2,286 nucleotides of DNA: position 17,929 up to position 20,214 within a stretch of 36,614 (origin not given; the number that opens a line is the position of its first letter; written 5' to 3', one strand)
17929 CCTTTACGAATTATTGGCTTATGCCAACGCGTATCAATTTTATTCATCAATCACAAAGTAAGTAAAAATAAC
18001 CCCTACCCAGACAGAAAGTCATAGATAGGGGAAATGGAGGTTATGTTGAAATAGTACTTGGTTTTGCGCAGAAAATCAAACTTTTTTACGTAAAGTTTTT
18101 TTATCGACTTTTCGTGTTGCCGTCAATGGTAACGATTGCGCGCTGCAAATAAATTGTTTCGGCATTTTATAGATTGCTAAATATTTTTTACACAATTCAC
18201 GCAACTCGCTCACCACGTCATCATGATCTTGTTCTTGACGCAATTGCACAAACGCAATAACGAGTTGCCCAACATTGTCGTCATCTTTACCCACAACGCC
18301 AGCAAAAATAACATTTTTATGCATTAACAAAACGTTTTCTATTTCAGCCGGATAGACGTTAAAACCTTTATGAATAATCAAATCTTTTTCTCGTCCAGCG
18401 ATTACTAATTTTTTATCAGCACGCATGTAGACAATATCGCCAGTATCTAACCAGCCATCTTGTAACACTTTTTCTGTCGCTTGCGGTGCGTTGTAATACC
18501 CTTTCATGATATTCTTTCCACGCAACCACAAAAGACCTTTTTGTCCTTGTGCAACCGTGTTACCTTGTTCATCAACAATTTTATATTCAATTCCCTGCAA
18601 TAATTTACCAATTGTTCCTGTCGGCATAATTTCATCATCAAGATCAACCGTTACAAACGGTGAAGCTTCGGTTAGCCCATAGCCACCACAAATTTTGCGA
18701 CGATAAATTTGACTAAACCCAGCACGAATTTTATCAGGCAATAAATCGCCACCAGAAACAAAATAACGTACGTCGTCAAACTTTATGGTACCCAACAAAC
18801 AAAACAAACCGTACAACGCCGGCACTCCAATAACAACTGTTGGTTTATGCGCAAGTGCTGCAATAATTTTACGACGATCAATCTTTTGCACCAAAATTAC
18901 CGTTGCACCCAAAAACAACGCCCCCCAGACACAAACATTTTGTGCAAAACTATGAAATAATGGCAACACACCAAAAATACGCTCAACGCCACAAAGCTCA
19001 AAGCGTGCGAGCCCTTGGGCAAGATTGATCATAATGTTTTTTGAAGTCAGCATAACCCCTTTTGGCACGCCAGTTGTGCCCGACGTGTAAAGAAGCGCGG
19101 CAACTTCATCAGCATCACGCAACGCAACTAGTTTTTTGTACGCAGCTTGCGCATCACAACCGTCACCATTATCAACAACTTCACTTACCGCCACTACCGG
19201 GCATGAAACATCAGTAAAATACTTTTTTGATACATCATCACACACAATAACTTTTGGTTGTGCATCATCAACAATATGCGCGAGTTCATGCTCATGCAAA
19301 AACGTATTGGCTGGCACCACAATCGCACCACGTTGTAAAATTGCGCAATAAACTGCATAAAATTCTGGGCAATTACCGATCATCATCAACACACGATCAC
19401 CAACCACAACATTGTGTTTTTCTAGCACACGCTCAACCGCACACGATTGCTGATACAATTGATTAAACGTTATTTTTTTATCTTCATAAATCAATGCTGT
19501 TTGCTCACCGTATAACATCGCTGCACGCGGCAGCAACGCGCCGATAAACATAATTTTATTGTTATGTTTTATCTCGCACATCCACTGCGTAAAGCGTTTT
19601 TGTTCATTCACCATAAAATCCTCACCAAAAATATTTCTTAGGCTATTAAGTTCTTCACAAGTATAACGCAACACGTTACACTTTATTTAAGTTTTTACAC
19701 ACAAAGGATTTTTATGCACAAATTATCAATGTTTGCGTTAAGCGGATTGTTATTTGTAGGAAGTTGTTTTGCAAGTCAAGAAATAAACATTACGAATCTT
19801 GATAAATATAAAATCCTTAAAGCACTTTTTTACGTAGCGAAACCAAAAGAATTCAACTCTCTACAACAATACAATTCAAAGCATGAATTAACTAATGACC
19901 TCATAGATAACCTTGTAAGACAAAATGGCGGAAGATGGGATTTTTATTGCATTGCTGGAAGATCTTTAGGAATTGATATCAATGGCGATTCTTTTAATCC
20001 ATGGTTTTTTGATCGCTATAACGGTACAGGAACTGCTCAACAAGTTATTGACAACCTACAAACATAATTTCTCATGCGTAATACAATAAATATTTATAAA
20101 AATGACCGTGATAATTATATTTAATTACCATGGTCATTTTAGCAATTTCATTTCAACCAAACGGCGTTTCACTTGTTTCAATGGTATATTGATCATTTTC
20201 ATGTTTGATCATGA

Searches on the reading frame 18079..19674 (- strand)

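Call 27: search_protein_families(library=pfam, proteins=[window:18079-19674:-], max_evalue=0.001)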
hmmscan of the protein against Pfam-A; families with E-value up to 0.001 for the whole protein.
window:18079-19674:- (532 aa): 2 families
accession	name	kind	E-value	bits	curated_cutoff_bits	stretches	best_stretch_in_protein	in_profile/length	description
PF00501.34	AMP-binding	-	4e-81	273.2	29.9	1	50-394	3-384/384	AMP-binding enzyme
PF13193.12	AMP-binding_C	-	1.9e-13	51.5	24.5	1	444-522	1-76/76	AMP-binding enzyme C-terminal domain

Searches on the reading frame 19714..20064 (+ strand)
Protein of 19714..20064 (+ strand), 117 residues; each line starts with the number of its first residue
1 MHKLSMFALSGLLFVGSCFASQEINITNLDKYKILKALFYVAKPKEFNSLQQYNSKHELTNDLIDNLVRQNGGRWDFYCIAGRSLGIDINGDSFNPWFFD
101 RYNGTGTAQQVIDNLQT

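Call 3: search_protein_families(library=pfam, proteins=[window:19714-20064:+], max_evalue=1)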
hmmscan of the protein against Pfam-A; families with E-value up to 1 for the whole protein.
window:19714-20064:+ (117 aa): 1 family
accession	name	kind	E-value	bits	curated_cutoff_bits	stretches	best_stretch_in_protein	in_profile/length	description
PF20940.2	SSV1_D-63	-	0.19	12.2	27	1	24-43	31-50/60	Sulfolobus spindle-shape virus 1, protein D-63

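Call 4: search_protein_families(library=ncbifam, proteins=[window:19714-20064:+], max_evalue=1)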
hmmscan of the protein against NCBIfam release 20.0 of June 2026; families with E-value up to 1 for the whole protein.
window:19714-20064:+ (117 aa): 0 families

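Call 85: search_protein_families(library=padloc, proteins=[window:19714-20064:+], max_evalue=0.01)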
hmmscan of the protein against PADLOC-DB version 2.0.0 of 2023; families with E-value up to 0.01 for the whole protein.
window:19714-20064:+ (117 aa): 0 families
